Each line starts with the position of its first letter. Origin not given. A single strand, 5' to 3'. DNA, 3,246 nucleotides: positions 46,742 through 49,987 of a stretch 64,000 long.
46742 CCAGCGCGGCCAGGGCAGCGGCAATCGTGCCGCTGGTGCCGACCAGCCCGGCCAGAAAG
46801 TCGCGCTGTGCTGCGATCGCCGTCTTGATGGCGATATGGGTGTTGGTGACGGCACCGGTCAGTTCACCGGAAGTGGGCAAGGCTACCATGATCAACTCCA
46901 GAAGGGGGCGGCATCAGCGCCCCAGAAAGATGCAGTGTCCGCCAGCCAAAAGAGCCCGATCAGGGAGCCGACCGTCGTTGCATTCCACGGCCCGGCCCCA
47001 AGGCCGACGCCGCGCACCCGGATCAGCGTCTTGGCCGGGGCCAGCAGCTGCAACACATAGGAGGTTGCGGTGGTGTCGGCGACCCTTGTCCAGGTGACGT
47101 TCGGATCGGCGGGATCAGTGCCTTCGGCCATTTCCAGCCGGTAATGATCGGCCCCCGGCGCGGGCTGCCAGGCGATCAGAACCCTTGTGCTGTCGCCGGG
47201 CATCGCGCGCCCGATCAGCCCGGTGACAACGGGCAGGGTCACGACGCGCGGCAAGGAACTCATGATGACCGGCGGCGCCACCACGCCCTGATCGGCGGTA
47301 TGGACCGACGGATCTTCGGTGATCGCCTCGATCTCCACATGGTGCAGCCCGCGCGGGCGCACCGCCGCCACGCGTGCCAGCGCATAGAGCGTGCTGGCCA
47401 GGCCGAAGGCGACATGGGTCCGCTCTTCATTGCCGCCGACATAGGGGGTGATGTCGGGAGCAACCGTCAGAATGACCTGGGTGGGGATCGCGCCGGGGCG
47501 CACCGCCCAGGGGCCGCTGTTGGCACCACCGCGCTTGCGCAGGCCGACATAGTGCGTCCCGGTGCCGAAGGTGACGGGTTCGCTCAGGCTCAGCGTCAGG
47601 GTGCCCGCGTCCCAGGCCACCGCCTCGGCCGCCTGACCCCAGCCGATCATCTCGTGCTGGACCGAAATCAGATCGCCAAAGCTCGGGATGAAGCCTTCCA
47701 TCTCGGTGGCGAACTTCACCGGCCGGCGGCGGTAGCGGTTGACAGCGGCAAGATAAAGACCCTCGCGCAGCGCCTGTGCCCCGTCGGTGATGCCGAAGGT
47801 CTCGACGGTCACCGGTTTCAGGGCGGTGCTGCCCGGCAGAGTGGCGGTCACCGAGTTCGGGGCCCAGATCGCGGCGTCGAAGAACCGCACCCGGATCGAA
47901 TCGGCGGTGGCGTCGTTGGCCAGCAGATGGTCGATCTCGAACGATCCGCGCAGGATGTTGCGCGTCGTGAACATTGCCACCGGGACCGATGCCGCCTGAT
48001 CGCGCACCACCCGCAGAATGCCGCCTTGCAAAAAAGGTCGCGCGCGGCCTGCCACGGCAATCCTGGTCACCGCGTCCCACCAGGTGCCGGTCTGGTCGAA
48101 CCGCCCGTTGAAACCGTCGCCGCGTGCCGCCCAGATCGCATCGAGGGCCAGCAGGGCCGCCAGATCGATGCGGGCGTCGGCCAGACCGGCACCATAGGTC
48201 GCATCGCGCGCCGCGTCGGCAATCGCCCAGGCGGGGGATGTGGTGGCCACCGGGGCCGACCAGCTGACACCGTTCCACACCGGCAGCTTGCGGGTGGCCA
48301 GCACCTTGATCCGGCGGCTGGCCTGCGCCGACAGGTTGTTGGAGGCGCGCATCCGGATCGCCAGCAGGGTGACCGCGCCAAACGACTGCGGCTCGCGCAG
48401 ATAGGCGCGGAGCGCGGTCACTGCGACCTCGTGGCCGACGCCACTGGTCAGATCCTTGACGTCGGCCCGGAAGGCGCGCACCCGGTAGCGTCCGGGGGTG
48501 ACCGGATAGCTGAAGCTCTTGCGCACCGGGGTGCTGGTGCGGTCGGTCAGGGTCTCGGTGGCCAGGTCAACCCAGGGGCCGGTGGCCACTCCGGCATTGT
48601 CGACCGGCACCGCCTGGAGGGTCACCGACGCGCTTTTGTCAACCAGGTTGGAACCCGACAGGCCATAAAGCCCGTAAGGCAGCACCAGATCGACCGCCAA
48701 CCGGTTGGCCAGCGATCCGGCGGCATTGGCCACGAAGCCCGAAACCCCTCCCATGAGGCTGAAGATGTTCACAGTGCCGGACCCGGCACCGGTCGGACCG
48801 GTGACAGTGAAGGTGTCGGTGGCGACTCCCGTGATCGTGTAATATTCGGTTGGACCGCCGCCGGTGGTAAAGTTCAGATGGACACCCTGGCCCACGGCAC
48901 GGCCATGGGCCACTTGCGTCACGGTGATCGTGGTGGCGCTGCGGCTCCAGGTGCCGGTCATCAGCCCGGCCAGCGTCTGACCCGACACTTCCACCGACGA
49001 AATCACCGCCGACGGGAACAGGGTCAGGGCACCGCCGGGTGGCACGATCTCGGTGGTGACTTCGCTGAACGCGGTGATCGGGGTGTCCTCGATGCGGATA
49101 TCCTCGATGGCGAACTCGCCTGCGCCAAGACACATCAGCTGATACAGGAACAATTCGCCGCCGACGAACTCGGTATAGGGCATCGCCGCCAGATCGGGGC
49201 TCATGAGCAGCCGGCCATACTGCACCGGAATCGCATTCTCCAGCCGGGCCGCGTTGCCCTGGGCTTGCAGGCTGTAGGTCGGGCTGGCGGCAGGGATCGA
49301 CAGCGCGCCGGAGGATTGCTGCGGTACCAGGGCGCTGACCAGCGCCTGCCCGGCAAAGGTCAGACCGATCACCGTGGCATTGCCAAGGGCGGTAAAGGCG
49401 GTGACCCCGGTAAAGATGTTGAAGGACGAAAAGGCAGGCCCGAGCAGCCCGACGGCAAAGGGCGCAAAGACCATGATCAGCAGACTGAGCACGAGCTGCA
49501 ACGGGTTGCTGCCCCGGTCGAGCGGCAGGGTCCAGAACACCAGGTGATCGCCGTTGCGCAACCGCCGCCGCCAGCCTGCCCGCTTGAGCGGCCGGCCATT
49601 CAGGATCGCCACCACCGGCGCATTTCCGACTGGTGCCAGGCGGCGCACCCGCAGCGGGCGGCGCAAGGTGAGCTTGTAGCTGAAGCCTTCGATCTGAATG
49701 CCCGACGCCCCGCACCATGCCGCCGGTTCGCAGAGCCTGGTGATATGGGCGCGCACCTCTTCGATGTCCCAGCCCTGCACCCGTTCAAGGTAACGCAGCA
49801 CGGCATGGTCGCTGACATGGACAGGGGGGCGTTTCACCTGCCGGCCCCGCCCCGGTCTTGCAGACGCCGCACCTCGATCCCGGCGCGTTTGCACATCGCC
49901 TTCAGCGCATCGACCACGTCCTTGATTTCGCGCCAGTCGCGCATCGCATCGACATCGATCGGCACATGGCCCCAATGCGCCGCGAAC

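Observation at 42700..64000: Mu-like transposable element with an intact early/transposition module and host-recognition genes but no head or tail-shaft module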

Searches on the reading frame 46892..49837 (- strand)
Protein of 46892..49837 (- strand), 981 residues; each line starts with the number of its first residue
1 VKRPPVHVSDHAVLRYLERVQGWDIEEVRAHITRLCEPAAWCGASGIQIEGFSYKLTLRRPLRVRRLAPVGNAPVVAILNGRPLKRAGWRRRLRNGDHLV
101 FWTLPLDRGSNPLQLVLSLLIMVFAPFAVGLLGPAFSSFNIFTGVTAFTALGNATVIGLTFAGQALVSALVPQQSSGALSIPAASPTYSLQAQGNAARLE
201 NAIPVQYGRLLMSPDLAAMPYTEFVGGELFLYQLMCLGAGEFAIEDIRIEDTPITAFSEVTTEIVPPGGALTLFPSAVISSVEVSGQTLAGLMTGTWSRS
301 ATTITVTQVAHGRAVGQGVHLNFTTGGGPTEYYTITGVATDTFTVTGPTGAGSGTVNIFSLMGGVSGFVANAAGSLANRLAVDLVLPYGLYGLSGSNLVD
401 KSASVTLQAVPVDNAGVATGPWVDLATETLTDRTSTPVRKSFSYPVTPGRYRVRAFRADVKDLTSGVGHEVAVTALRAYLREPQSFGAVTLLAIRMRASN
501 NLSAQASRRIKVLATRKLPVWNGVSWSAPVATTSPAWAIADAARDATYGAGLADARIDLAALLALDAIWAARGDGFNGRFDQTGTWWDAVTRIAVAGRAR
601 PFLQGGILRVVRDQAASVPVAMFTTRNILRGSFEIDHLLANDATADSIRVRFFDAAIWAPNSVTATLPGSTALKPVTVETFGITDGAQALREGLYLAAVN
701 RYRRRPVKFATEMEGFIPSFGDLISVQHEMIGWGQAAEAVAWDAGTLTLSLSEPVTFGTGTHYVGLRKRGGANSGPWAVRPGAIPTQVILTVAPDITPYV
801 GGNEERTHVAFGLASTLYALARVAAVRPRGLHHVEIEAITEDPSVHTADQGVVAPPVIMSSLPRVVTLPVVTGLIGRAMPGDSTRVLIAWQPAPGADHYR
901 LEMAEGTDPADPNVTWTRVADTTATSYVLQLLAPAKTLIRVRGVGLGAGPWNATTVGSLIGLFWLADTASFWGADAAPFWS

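Call 4: search_protein_families(library=pfam, proteins=[window:46892-49837:-], max_evalue=0.01)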
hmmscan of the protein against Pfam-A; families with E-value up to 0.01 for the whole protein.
window:46892-49837:- (981 aa): 2 families
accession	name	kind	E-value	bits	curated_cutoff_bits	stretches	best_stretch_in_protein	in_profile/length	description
PF13550.12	Phage-tail_3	-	1e-17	65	23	1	582-734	2-152/164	Putative phage tail protein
PF24801.1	FNIII-A_GpJ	-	0.0015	19.1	27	1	377-478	26-122/126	Tip attachment protein J,FNIII-A domain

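Call 5: search_protein_families(library=phrogs, proteins=[window:46892-49837:-], max_evalue=0.01)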
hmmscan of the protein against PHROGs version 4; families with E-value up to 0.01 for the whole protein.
window:46892-49837:- (981 aa): 10 families
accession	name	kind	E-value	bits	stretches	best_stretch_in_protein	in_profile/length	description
phrog_469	-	tail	1.1e-117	395.3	2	330-850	357-896/903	tail protein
phrog_31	-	tail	5.8e-104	350.1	2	376-946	368-947/1565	central tail fiber J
phrog_23466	-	unknown function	1.8e-17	64.3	1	494-777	3-273/358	-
phrog_8252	-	unknown function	5.7e-15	56.1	1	1-84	12-82/95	-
phrog_24367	-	unknown function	7.3e-08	32.4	1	184-268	124-208/408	-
phrog_2148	-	tail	2.9e-07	30.1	1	617-944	114-437/901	tail fiber protein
phrog_32294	-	tail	2.2e-05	22.3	1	276-370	306-400/2435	baseplate wedge subunit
phrog_7997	-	tail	0.00031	20.4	1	676-757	135-217/589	tail protein and host specificity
phrog_10652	-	unknown function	0.0026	18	0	678-757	189-268/328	-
phrog_1727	-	tail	0.0069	15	0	576-728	331-485/1174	tail protein and host specificity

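Call 18: find_related_loci(query=window:46892-49837:-, collection=viral_contigs, flank=10000)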
Query window:46892-49837:- (981 aa) in viral_contigs; peptide patterns used: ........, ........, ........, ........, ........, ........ (x = any residue, [..] = any of these).
6 stretches matched a pattern; 5 encode a relative of the query (tblastn E <= 1e-3); 5 distinct loci.
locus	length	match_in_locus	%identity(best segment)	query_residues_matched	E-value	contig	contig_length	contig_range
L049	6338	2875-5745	81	28-980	0e+0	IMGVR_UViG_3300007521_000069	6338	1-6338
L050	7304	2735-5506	56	56-981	0e+0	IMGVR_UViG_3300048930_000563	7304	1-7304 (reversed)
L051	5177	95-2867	58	56-981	0e+0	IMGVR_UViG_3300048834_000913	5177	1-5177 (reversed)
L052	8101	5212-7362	40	70-850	1e-157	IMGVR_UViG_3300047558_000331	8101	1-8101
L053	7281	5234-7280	57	265-942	0e+0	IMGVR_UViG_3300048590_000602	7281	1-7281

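Call 27: find_related_loci(query=window:46892-49837:-, collection=genome_contigs, flank=10000)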
Query window:46892-49837:- (981 aa) in genome_contigs; peptide patterns used: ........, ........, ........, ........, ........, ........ (x = any residue, [..] = any of these).
34 stretches matched a pattern, but none encodes a relative of the query by tblastn (E <= 1e-3).
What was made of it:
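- Tried and rejected: It found no relative (call 27).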

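Call 28: find_homologous_proteins(query=window:46892-49837:-, max_evalue=1e-10)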
Query window:46892-49837:- (981 aa): 443 proteins with E <= 1e-10 among 8000 candidates; the best 120 are listed.
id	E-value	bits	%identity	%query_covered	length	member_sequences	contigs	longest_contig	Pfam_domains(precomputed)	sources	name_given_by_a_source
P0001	0.0e+0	2182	100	100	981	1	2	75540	PF13550.14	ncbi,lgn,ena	-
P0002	0.0e+0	1802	86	97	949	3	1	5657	PF13550.14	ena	-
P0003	0.0e+0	1773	87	93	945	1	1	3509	PF13550.14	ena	-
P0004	0.0e+0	1679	80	97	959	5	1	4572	PF13550.14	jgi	-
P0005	0.0e+0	1240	63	94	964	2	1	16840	PF13550.14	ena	-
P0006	0.0e+0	1216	61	93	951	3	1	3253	PF24801.2,PF13550.14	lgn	-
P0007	0.0e+0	1216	61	94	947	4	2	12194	PF24801.2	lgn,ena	-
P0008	0.0e+0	1213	60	95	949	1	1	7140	PF24801.2,PF13550.14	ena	-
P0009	0.0e+0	1209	62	93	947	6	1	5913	PF24801.2,PF13550.14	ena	-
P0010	0.0e+0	1203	60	94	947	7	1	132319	PF24801.2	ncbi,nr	ncbi:MAG: hypothetical protein FD162_1324 [Rhodobacteraceae bacterium]|nr:MAG: hypothetical protein 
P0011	0.0e+0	1200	59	94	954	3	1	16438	PF24801.2,PF13550.14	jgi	-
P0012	0.0e+0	1192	60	94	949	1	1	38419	PF24801.2,PF13550.14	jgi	jgi:hypothetical protein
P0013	0.0e+0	1182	60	94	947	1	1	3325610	PF24801.2,PF13550.14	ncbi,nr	ncbi:phage tail protein [Paracoccaceae bacterium Fryx2]|nr:phage tail protein [Paracoccaceae bacteri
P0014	0.0e+0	1174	60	94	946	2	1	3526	PF24801.2,PF13550.14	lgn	-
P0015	0.0e+0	1169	59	94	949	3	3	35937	PF24801.2,PF13550.14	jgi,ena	-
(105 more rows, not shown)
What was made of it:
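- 46892..49670 (-): TipJ (lambda J-like host-specificity / tail-tip protein) portion of the chimeric ORF, residues 58-981. It lacks the first ~22 residues of the native protein. 86% identical to P0002, 949 aa (call 28).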

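Call 30: find_encoding_contigs(protein=P0001, flank=10000, max_places=6)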
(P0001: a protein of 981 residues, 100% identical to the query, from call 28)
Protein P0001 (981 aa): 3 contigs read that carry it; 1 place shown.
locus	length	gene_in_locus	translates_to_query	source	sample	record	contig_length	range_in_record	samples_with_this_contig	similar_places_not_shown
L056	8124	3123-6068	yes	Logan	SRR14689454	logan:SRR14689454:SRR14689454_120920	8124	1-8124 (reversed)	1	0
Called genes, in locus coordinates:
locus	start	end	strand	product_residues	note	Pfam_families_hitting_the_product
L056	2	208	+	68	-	?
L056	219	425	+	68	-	-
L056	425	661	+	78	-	-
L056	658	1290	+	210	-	PF13392:HNH_3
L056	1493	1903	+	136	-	-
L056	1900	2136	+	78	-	-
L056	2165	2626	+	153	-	-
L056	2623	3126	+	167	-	PF06252:GemA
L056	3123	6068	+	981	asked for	PF13550:Phage-tail_3 (weak)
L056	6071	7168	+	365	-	-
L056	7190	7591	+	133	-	-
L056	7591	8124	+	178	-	?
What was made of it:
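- An independent Logan assembly of run SRR14689454 (L056) spans HNH, GemA, the chimera and the fibres (call 30).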

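Call 37: find_encoding_contigs(protein=P0002, flank=10000, max_places=4)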
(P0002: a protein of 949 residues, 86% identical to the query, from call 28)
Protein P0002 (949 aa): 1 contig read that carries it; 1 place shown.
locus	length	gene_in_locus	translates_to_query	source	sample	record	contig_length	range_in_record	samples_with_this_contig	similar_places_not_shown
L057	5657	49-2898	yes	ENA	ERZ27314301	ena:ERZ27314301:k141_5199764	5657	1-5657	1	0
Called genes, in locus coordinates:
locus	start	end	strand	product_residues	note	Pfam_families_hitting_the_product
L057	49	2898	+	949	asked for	PF13550:Phage-tail_3 (weak)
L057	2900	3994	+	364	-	-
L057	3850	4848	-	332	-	-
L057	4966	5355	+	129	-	PF01329:Pterin_4a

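Call 38: find_related_loci(query=A1, collection=viral_contigs, flank=10000)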
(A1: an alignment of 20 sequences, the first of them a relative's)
Query A1 (981 aa) in viral_contigs; peptide patterns used: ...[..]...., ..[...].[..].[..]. (x = any residue, [..] = any of these).
242 stretches matched a pattern; 217 encode a relative of the query (tblastn E <= 1e-3); the best 80 are kept; 80 distinct loci.
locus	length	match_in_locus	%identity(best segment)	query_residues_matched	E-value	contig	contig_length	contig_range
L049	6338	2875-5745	81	28-980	0e+0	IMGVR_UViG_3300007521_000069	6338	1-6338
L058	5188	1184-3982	59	51-981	0e+0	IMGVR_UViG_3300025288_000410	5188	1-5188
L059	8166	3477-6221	61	68-981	0e+0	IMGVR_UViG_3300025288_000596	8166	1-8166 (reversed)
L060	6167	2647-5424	59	58-981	0e+0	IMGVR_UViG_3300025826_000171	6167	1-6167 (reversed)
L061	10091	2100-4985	56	7-980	0e+0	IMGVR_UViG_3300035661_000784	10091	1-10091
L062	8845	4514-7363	56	28-981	0e+0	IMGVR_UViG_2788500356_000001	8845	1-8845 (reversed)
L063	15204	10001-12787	60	58-980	0e+0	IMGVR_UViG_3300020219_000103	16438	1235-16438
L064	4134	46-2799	57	68-981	0e+0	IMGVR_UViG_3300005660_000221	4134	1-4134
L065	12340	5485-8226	57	71-981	0e+0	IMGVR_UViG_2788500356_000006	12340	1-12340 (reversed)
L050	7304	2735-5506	56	56-981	0e+0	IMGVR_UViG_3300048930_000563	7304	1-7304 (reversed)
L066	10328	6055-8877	56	51-980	0e+0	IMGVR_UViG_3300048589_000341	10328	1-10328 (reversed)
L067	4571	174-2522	62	200-981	0e+0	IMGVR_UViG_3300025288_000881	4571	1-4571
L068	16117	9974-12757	53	61-980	0e+0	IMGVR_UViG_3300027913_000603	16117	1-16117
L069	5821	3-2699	56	84-981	0e+0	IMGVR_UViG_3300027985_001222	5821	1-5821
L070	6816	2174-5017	52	52-977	0e+0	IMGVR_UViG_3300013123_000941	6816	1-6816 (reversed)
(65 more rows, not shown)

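Call 42: search_protein_families(library=phrogs, proteins=[L049:1037-1942:+, L049:1935-2462:+, L049:2459-2878:+], max_evalue=0.001)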
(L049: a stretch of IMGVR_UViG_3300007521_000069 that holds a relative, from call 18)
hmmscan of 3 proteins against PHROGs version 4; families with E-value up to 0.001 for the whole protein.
L049:1037-1942:+ (301 aa): 3 families
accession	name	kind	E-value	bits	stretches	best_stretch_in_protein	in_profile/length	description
phrog_384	-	head and packaging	1.4e-18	68.4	1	1-69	127-197/393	virion structural protein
phrog_5939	-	tail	5.5e-08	32.7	1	103-231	451-582/801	tail protein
phrog_11600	-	unknown function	5.5e-07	30.3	1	122-233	155-270/343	-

L049:1935-2462:+ (175 aa): 1 family
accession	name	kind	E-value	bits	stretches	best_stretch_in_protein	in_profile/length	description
phrog_396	-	tail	1.4e-34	120.2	1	7-173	3-161/164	minor tail protein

L049:2459-2878:+ (139 aa): 2 families
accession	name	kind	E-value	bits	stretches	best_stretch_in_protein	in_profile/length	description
phrog_329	-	tail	2e-10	40.6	1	12-135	539-655/949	minor tail protein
phrog_30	-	tail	2.4e-05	25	1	14-97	398-485/544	minor tail protein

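Call 44: search_dna_similar(query=window:46892-49837:-, collection=phages, mode=protein, max_rows=15)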
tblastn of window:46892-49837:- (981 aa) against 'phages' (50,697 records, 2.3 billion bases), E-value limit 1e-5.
Records with a match: 793; places in all: 797; records where one place covers at least 80% of the query: 43.
Best place of each record, by identity: <60% 793.
By first word of the organism name: Salmonella 279; Escherichia 161; Vibrio 108; Pseudomonas 77; Acinetobacter 44; Achromobacter 29; Xanthomonas 18; Kagunavirus 11; Stenotrophomonas 10; Serratia 7; and 24 more.
By host as written in the record: - 144; Escherichia coli 68; Salmonella enterica subsp. enterica serovar Enteritidis 48; Salmonella enterica 46; Salmonella enterica subsp. enterica serovar Typhimurium 38; Salmonella sp. 35; Pseudomonas aeruginosa 34; Acinetobacter baumannii 19; and 170 more.
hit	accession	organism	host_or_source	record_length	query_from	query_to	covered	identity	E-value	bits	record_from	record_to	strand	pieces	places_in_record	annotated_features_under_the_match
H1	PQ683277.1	phage Simon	raw sewage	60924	74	951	90%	35.3%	6e-125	425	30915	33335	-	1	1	record has no annotation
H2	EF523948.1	Burkholderia phage BcepGomr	Burkholderia cepacia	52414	76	951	81%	37.2%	3e-78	427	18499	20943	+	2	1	BcepGomrgp22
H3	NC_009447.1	Burkholderia phage BcepGomr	Burkholderia cepacia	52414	76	951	81%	37.2%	3e-78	427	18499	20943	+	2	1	central tail fiber J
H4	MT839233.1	Bacteriophage sp.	human fecal samples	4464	74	848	76%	39.3%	5e-96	490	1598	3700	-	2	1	record has no annotation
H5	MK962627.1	Achromobacter phage vB_AxyS_19-32_Axy06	Achromobacter xylosoxidans I2BC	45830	70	951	90%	32.9%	1e-101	357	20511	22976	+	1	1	putative tail fiber protein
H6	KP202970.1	Achromobacter phage 83-24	Achromobacter xylosoxidans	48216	74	959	90%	32.7%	6e-108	375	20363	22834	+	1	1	hypothetical protein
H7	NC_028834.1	Achromobacter phage 83-24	Achromobacter xylosoxidans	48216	74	959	90%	32.7%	6e-108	375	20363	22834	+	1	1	central tail fiber J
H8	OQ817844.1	Achromobacter phage SE2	Achromobacter sp.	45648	74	951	84%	35.1%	2e-71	423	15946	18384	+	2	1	hypothetical protein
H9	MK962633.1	Achromobacter phage vB_AxyS_19-32_Axy14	Achromobacter xylosoxidans I2BC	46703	70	951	90%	32.5%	5e-100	352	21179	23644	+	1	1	putative tail fiber protein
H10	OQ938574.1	Achromobacter phage JWT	Achromobacter xylosoxidans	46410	74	951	84%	34.8%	7e-71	421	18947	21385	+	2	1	baseplate hub protein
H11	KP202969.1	Achromobacter phage JWX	Achromobacter xylosoxidans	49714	74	951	84%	34.8%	7e-71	421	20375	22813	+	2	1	tail component protein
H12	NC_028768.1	Achromobacter phage JWX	Achromobacter xylosoxidans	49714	74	951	84%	34.8%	7e-71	421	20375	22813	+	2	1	central tail fiber J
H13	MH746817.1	Achromobacter phage vB_Ade_ART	Achromobacter denitrificans PR1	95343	74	961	83%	35.0%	6e-77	406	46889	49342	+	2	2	tail component protein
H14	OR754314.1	Pseudomonas phage vB_PmeS_STP12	Pseudomonas mendocina STP12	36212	72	951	90%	32.2%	1e-92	330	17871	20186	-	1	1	record has no annotation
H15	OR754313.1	Stutzerimonas phage vB_SstS_STP9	Stutzerimonas stutzeri STP9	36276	72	951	90%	32.2%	1e-92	330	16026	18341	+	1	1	record has no annotation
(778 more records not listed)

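Call 56: find_related_loci(query=A1, collection=genome_contigs, flank=10000)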
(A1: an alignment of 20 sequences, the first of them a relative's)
Query A1 (981 aa) in genome_contigs; peptide patterns used: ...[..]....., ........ (x = any residue, [..] = any of these).
154 stretches matched a pattern; 51 encode a relative of the query (tblastn E <= 1e-3); 50 distinct loci.
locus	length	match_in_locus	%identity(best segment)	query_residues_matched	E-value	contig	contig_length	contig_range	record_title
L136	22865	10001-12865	59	29-981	0e+0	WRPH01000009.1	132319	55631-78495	MAG: Rhodobacteraceae bacterium isolate X3_MaxBin.022 scaffold_275, whole genome shotgun sequence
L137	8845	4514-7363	56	28-981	0e+0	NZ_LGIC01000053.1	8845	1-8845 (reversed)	Cypionkella psychrotolerans strain PAMC 27389 ctg7180000022428, whole genome shotgun sequence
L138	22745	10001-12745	57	71-981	0e+0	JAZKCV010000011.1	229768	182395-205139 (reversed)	MAG: Pseudomonadota bacterium isolate DC_HB_01_SPN181219-bin010 DCHB01SPN_B010_0_000000000011, whole genome shotgun sequ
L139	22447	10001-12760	58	58-980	0e+0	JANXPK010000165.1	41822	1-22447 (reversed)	MAG: Rhodobacterales bacterium isolate GL140_2_concoct_42 GL140_2_k141_641131, whole genome shotgun sequence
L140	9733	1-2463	63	161-980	0e+0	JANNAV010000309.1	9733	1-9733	MAG: Paracoccaceae bacterium isolate OTE_78_metabat_408 OTE_78_k141_4275576, whole genome shotgun sequence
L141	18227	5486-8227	57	71-981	0e+0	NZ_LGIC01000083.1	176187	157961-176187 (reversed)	Cypionkella psychrotolerans strain PAMC 27389 ctg7180000022458, whole genome shotgun sequence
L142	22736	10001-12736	58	68-981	0e+0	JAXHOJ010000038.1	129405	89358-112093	MAG: Gemmobacter sp. isolate Salar_de_Ascotan_water_MAG_AWA3 contig_1070_polypolish, whole genome shotgun sequence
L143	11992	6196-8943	58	67-981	0e+0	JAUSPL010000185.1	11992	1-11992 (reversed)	MAG: Gemmobacter sp. isolate E21_metabat.bin.59 E21_k141_107263, whole genome shotgun sequence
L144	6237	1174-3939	55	58-981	0e+0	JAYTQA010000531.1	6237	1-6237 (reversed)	MAG: bacterium isolate GFS_4523 GFS_4523_530, whole genome shotgun sequence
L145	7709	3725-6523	56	58-981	0e+0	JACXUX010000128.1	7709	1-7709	MAG: Rhodobacterales bacterium isolate JN10.003 scaffold_1493, whole genome shotgun sequence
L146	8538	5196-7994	51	56-980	0e+0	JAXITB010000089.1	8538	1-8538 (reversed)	MAG: Polaromonas sp. isolate MAG12 S101_S1-b_28-k141_214720_l_8538_cov_12.0000, whole genome shotgun sequence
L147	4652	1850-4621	56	60-981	0e+0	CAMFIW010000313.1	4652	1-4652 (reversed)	MAG: uncultured Phenylobacterium sp. isolate SRR9109407_bin.18_metaWRAP_v1.3_MAG genome assembly, contig: ERZ12289979.50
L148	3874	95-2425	58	209-981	0e+0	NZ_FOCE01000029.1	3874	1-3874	Gemmobacter aquatilis strain DSM 3857, whole genome shotgun sequence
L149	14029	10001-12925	53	74-980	0e+0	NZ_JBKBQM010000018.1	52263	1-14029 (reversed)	MAG: Gemmobacter sp. isolate 21H_023.bin.52 NODE_698_length_52263_cov_129.447816, whole genome shotgun sequence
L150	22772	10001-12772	51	61-980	0e+0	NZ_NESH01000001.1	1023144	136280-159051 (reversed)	Limnohabitans sp. Bal53 LimC-Bal53-C1, whole genome shotgun sequence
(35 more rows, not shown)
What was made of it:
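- Tried and rejected: A repeat with a family alignment gave 50 loci (call 56).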
